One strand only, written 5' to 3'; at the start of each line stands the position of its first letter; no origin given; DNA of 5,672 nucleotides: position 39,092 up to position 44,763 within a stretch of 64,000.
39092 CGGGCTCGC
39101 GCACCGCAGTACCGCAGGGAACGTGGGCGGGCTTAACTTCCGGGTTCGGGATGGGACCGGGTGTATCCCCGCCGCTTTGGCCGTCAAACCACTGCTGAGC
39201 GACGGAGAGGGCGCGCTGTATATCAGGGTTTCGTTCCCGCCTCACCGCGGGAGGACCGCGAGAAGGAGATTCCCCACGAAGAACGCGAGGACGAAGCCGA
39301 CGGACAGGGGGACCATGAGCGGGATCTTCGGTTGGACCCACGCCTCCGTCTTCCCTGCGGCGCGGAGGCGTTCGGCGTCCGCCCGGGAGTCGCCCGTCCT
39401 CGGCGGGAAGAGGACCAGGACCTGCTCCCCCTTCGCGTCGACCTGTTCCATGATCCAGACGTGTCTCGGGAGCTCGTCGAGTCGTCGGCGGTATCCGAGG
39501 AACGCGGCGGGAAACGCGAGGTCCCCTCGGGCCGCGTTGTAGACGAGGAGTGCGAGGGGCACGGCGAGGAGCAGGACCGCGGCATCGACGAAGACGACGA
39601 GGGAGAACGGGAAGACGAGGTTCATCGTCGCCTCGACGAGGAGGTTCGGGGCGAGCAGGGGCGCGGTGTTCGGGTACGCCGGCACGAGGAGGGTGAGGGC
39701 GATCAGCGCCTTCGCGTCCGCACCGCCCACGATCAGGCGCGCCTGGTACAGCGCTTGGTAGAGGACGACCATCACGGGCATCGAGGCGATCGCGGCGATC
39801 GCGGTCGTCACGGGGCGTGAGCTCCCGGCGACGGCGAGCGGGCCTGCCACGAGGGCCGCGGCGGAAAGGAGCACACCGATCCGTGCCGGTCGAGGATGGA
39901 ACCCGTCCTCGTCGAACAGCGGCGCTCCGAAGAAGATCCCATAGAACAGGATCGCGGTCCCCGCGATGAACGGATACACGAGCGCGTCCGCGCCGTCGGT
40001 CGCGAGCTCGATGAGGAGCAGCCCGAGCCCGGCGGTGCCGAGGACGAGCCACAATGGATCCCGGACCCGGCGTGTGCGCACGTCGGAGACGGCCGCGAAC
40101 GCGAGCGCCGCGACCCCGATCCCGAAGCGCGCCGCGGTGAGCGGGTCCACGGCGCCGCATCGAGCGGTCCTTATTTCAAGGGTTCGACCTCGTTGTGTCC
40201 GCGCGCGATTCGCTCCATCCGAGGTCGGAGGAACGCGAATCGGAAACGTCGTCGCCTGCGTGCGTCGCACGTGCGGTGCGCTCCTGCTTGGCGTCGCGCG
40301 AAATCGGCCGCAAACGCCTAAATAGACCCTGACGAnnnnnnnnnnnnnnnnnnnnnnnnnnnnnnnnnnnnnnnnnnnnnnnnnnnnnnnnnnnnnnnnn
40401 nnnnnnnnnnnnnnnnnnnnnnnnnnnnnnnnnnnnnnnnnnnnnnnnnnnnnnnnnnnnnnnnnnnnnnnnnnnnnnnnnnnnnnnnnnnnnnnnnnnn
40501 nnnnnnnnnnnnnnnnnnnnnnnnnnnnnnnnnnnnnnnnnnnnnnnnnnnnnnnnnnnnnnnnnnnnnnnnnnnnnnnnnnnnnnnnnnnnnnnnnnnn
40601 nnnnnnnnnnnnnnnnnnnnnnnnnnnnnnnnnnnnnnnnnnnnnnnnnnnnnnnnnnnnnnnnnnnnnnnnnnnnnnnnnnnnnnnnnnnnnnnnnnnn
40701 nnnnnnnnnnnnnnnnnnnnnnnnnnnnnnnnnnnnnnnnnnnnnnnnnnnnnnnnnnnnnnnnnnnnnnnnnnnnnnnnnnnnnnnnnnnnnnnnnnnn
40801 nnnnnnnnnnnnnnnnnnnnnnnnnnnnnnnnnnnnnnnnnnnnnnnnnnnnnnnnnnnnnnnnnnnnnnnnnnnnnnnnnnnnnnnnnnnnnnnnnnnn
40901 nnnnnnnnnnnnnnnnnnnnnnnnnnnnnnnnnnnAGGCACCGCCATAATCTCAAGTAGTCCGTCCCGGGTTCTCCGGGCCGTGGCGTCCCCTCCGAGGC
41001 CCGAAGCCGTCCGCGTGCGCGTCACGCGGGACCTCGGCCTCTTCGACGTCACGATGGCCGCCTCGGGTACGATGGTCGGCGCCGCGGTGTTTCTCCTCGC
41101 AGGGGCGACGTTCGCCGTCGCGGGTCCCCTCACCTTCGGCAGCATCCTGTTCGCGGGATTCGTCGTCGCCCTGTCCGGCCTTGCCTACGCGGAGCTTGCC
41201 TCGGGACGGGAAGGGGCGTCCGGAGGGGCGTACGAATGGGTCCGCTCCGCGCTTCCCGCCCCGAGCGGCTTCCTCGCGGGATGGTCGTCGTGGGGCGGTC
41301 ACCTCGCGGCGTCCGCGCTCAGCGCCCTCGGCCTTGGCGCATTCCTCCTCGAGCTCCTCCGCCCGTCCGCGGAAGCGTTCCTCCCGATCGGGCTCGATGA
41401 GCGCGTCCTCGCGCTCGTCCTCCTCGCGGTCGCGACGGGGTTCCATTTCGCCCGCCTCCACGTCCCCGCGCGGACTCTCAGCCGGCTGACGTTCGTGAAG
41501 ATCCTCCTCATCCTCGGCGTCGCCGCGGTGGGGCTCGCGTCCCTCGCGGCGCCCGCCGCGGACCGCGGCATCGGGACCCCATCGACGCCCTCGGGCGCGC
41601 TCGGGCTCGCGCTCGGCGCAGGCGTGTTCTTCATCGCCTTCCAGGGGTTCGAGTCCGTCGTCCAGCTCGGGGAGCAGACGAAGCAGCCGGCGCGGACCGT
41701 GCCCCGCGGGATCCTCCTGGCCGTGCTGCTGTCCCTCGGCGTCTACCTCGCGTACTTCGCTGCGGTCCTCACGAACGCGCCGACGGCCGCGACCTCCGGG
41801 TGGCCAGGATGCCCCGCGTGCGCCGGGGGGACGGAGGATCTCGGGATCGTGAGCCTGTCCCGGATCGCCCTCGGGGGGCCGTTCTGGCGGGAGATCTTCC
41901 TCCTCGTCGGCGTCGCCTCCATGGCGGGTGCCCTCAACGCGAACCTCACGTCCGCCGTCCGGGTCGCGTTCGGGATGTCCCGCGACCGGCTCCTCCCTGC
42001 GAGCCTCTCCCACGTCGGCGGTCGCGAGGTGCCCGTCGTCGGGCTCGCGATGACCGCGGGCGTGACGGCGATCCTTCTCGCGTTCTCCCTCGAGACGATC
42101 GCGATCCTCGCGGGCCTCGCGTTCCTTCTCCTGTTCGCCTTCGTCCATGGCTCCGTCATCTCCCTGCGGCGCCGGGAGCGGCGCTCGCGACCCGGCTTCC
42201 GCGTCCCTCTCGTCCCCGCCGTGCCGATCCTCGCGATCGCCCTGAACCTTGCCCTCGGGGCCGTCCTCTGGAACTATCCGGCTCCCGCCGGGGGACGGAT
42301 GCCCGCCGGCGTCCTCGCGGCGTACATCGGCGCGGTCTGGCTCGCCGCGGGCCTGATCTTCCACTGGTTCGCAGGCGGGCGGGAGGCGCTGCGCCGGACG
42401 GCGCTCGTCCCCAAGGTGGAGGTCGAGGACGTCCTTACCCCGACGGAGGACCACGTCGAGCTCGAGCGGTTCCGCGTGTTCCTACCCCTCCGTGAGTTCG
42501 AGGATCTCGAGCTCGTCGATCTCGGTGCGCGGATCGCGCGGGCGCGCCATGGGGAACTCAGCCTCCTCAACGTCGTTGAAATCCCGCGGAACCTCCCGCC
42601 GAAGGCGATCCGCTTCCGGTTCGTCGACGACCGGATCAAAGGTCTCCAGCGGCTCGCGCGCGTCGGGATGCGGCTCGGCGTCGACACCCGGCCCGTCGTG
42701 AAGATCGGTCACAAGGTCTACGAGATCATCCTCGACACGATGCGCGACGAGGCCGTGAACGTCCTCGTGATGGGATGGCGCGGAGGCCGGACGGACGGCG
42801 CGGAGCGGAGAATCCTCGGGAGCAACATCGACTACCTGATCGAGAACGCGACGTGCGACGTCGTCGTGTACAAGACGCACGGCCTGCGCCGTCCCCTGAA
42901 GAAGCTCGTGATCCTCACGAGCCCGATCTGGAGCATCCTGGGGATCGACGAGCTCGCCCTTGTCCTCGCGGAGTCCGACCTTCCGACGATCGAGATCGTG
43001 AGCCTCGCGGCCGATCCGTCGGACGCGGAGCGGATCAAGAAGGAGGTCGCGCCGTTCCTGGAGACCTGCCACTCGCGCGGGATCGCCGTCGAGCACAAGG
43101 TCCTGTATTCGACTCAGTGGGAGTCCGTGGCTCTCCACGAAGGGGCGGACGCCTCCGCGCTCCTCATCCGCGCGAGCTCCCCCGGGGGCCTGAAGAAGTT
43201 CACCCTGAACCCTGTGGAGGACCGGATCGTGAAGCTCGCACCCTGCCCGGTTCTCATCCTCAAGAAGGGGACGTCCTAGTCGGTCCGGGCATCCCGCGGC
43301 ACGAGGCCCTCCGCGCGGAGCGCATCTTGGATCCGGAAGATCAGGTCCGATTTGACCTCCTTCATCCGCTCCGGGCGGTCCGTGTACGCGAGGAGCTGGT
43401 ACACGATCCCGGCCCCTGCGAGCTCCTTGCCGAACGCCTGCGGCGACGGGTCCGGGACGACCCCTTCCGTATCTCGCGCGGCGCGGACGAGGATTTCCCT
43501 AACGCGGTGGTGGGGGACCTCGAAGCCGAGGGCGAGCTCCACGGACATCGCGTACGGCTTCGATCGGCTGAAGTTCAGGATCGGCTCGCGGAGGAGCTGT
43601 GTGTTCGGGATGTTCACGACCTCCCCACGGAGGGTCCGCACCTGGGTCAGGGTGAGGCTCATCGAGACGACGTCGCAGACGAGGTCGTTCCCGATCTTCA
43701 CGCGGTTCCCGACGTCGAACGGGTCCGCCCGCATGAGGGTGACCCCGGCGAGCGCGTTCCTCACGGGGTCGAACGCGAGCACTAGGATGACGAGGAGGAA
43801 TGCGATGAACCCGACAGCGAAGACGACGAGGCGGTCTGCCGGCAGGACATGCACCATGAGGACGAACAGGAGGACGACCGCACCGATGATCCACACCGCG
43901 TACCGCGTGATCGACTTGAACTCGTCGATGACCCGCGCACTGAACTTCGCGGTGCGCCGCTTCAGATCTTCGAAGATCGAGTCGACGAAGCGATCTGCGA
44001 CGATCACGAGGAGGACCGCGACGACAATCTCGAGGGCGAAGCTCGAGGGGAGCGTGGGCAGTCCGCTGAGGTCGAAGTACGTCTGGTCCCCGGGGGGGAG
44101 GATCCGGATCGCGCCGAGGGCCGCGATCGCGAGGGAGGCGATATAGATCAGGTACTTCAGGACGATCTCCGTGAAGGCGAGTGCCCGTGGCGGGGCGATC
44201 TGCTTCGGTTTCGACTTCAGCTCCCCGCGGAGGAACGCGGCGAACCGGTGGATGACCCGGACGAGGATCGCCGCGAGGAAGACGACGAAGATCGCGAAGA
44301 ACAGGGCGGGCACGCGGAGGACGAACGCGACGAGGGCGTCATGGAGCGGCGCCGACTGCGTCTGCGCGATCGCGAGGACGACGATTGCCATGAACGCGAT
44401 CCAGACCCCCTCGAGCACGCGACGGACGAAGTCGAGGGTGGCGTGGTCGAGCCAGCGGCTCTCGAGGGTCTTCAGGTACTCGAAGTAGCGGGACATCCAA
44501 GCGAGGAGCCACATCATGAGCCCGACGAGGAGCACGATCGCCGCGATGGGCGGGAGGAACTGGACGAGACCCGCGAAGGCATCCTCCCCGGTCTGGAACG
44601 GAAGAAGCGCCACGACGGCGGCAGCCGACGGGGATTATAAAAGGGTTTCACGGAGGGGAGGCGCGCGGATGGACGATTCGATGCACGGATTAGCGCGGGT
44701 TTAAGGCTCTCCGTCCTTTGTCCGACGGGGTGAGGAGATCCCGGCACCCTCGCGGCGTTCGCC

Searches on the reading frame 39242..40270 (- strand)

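Call 54: search_protein_families(library=pfam, proteins=[window:39242-40270:-], max_evalue=0.001)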
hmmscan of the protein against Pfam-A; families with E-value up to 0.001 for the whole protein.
window:39242-40270:- (342 aa): 2 families
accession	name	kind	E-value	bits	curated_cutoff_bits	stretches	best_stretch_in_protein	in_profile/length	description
PF06847.16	Arc_PepC_II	-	4.5e-09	37.2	29.9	1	256-334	6-92/93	Archaeal Peptidase A24 C-terminus Type II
PF01478.23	Peptidase_A24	-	4e-05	24.4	26.5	1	52-113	3-64/104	Type IV leader peptidase family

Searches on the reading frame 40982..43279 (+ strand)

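Call 55: search_protein_families(library=pfam, proteins=[window:40982-43279:+], max_evalue=0.001)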
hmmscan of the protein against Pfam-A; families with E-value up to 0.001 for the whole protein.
window:40982-43279:+ (765 aa): 3 families
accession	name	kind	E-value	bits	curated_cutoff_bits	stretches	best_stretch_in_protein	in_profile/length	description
PF13520.12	AA_permease_2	-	6e-37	128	27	1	18-434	1-409/427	Amino acid permease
PF00324.27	AA_permease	-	2.1e-34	119.5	24.6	1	22-464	1-460/470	Amino acid permease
PF00582.32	Usp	-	3.8e-22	79.8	24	2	510-631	17-141/141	Universal stress protein family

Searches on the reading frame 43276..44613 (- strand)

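Call 55: search_protein_families(library=pfam, proteins=[window:43276-44613:-], max_evalue=0.001)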
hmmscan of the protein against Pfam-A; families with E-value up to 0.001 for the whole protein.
window:43276-44613:- (445 aa): 2 families
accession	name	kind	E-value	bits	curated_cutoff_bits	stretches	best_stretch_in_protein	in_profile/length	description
PF00924.24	MS_channel_2nd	-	1.1e-12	48.2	20.2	1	282-350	1-68/68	Mechanosensitive ion channel, beta-domain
PF21082.3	MS_channel_3rd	-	2.9e-07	31.2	21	1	370-437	18-86/88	Mechanosensitive ion channel MscS, C-terminal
